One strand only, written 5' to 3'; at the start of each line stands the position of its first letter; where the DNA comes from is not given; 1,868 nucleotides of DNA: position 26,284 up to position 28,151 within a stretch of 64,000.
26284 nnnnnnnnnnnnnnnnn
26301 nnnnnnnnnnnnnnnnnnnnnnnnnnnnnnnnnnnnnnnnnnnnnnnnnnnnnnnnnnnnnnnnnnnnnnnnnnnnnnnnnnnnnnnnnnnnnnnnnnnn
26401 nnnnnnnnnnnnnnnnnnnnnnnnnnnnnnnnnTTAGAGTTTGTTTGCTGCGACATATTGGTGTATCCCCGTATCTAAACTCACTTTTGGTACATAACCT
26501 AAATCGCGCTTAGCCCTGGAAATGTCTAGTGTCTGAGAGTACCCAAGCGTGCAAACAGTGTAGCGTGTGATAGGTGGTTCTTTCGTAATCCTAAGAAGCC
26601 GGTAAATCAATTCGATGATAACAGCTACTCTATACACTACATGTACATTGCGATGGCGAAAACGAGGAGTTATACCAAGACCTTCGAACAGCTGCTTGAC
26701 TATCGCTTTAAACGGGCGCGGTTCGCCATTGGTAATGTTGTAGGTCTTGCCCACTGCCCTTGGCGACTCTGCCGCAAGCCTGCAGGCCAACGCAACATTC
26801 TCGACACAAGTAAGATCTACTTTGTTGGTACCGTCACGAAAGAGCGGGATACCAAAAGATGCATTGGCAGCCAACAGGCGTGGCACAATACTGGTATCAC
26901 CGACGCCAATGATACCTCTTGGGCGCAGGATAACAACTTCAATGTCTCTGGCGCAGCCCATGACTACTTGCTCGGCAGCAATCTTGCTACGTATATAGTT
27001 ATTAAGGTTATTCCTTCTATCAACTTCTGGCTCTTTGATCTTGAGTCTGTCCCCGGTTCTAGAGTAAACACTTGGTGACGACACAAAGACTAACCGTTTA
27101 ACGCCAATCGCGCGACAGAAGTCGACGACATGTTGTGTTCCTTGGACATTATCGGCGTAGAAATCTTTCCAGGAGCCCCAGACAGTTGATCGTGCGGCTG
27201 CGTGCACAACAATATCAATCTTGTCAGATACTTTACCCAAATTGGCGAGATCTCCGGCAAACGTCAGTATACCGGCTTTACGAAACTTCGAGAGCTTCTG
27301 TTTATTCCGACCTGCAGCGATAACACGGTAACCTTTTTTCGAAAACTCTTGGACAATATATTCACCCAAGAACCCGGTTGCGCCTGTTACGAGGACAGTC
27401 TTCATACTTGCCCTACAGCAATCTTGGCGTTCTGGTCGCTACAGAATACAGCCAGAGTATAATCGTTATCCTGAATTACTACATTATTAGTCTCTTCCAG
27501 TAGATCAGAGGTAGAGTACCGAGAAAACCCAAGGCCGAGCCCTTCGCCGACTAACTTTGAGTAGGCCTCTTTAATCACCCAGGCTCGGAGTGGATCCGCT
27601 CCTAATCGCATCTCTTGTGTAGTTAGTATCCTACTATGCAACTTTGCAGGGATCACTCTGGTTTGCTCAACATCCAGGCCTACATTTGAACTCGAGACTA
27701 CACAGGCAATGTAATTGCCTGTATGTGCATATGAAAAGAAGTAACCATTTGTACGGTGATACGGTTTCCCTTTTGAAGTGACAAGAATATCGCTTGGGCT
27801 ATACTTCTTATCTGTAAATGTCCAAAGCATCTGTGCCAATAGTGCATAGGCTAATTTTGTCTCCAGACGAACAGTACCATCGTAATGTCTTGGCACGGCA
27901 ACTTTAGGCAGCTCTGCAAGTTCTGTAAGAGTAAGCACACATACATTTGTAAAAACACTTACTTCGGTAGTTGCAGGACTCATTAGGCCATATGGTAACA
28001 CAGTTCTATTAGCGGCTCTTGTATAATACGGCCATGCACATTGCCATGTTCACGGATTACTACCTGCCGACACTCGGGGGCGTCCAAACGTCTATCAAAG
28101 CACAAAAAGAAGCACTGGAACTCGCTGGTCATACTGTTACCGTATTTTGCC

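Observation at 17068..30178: A 13-kb accessory block sits between rpsP-KH and trmD, which normally form one operon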

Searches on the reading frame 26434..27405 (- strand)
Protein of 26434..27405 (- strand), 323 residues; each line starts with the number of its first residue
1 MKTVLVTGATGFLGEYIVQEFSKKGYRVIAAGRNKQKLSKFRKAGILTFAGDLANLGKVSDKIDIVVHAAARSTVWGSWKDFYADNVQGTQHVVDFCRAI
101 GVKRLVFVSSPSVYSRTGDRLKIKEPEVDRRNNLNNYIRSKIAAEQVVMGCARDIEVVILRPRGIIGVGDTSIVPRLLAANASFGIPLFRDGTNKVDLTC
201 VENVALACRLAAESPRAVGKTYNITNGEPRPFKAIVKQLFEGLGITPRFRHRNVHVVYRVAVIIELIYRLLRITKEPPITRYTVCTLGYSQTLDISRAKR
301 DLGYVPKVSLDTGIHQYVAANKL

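Call 4: search_protein_families(library=pfam, proteins=[window:26434-27405:-])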
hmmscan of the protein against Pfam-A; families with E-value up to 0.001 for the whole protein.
window:26434-27405:- (323 aa): 9 families
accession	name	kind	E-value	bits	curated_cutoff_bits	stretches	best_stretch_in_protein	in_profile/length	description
PF01370.27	Epimerase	-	2.5e-36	125.8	20.9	1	4-224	1-239/240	NAD dependent epimerase/dehydratase family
PF01073.25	3Beta_HSD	-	5.1e-30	104.9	22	1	5-247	1-272/280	3-beta hydroxysteroid dehydrogenase/isomerase family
PF07993.18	NAD_binding_4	-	1.7e-22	80.3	20.1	1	57-167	83-209/258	Male sterility protein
PF13460.12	NAD_binding_10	-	1.4e-18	67.8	27.2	1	8-165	1-146/184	NAD(P)H-binding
PF16363.11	GDP_Man_Dehyd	-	2.3e-17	63.9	27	1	5-316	1-331/332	GDP-mannose 4,6 dehydratase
PF04321.23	RmlD_sub_bind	-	1.9e-12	47.3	27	1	3-168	2-154/287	RmlD substrate binding domain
PF05368.20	NmrA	-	2.2e-10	41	27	1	2-120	3-117/298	NmrA-like family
PF02719.21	Polysacc_synt_2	-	2.5e-07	30.6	20.2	1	4-110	1-128/293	Polysaccharide biosynthesis protein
PF00106.31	adh_short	-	5.6e-06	26.4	26.6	1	2-59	1-64/195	short chain dehydrogenase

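Call 18: search_protein_families(library=ncbifam, proteins=[window:26434-27405:-], max_evalue=0.001)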
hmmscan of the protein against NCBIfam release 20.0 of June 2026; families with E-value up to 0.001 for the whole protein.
window:26434-27405:- (323 aa): 58 families (the best 25 are shown)
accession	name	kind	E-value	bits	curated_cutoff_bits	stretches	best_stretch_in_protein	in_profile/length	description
NF042422.1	oxyalk_red_OleD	equivalog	1.3e-66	225.2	580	1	4-318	3-325/329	2-alkyl-3-oxoalkanoate reductase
NF042423.1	oxyalk_red_Shew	equivalog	3.4e-58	197.3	580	1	2-316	9-330/331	2-alkyl-3-oxoalkanoate reductase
TIGR03466.1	HpnA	hypoth_equivalog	7.3e-34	117.1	367.65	1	3-307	2-308/327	hopanoid-associated sugar epimerase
TIGR01746.1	Thioester-redct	subfamily_domain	1.5e-25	90.2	213.35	2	59-233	85-269/371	thioester reductase domain-containing protein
NF052578.1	StrlDmthSdmBMthl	equivalog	1.3e-20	74.4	600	1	3-307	2-309/328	sterol demethylase protein SdmB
TIGR01179.1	galE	equivalog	7.6e-19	67.7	262.3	1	4-162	2-173/332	UDP-glucose 4-epimerase GalE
TIGR02197.1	heptose_epim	equivalog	3e-17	62.7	274.6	1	4-149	1-150/316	ADP-glyceromanno-heptose 6-epimerase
TIGR04180.1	EDH_00030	hypoth_equivalog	6e-15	55.1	475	1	4-239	1-252/297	NAD-dependent 4,6-dehydratase LegB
TIGR01181.1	dTDP_gluc_dehyt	equivalog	1.2e-14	54.1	365.1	1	4-318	2-308/321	dTDP-glucose 4,6-dehydratase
NF047350.1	aureusi_NRPS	equivalog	1.4e-11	42.1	2500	1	3-153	2029-2202/2373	aureusimine non-ribosomal peptide synthetase AusA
NF005539.0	PRK07201.1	equivalog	3.1e-11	42.8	549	1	4-173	3-185/657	SDR family oxidoreductase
NF038078.1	NRPS_MxcG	equivalog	4.8e-10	37.4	2300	1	56-175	1163-1284/1442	myxochelin non-ribosomal peptide synthetase MxcG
TIGR01214.1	rmlD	equivalog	5.3e-10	38.9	224.05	1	3-164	1-149/285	dTDP-4-dehydrorhamnose reductase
NF041293.1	G6PDh_Azf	equivalog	8.9e-10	38.4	400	1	2-115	3-120/252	NAD-dependent glucose-6-phosphate dehydrogenase Azf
TIGR01777.1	yfcH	hypoth_equivalog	1.7e-09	37.7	207.35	1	4-162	1-162/292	TIGR01777 family oxidoreductase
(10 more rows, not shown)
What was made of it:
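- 26434..27405 (-): Extended SDR reductase, closest to OleD (2-alkyl-3-oxoalkanoate reductase). The next best family scores 117 bits (call 18).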

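Call 38: search_solved_structures(query=window:26434-27405:-, max_evalue=1e-8)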
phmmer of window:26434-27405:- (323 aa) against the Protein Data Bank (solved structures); distinct sequences matched with E-value up to 1e-8: 24.
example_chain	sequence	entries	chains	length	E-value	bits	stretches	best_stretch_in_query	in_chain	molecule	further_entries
6jkg_A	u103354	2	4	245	3.8e-18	68.6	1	4-214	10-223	Sterol-4-alpha-carboxylate 3-dehydrogenase, decarboxylating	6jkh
6kv9_A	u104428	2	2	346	3.6e-17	65.4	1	4-249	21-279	MoeE5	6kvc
3wj7_A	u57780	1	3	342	4.6e-17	65.1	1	4-311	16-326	Putative oxidoreductase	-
6wjb_A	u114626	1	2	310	4.9e-14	55.1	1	3-227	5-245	NAD-dependent epimerase/dehydratase family protein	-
6wj9_A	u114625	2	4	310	4.6e-13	51.9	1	3-227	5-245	NAD-dependent epimerase/dehydratase family protein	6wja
4u7w_A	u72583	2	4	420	1.6e-12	50.1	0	57-227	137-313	MxaA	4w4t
8w3u_A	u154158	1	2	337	2.4e-12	49.6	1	3-163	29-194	dTDP-glucose 4,6-dehydratase related protein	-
9ar1_A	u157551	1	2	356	2.9e-12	49.3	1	3-163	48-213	dTDP-glucose 4,6-dehydratase related protein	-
8rdg_A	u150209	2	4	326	2e-11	46.5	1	4-250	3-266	SDR family NAD(P)-dependent oxidoreductase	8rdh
6x89_A9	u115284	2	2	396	2.1e-11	46.5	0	136-251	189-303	NADH dehydrogenase [ubiquinone] 1 alpha subcomplex subunit 9, mitochondrial isoform X1 | NDUA9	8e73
8rdi_A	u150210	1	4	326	7e-11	44.8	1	4-250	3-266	SDR family NAD(P)-dependent oxidoreductase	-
4lw8_A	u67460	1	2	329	2.1e-10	43.2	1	4-241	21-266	Putative epimerase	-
6zl6_A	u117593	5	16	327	7.8e-10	41.3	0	4-239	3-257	Epimerase domain-containing protein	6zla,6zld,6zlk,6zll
7arc_P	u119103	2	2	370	8.3e-10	41.2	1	5-264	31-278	39 kDa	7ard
2hun_A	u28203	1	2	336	1e-09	40.9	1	4-242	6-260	336aa long hypothetical dTDP-glucose 4,6-dehydratase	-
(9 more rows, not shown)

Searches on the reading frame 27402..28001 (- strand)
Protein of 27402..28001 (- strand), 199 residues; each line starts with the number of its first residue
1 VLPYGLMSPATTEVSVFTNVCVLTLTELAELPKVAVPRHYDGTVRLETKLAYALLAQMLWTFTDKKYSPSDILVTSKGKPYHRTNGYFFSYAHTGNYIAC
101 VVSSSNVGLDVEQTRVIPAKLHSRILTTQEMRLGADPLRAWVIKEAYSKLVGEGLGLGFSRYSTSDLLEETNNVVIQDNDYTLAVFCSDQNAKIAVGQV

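Call 4: search_protein_families(library=pfam, proteins=[window:27402-28001:-])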
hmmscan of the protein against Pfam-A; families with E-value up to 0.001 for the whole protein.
window:27402-28001:- (199 aa): 1 family
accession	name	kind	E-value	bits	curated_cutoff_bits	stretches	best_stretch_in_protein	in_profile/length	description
PF01648.25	ACPS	-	2.6e-08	34.3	25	1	107-189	2-101/111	4'-phosphopantetheinyl transferase superfamily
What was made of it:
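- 27402..28001 (-): 4'-phosphopantetheinyl transferase, the first gene of the nine-gene operon. PF01648 (call 4).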

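Call 18: search_protein_families(library=ncbifam, proteins=[window:27402-28001:-], max_evalue=0.001)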
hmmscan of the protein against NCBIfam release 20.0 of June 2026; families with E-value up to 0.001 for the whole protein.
window:27402-28001:- (199 aa): 1 family
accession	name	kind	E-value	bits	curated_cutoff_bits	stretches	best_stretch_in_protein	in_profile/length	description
NF047349.1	4PPT_AusB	equivalog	2e-12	47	225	1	74-175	67-173/205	aureusimine biosynthesis 4'-phosphopantetheinyl transferase AusB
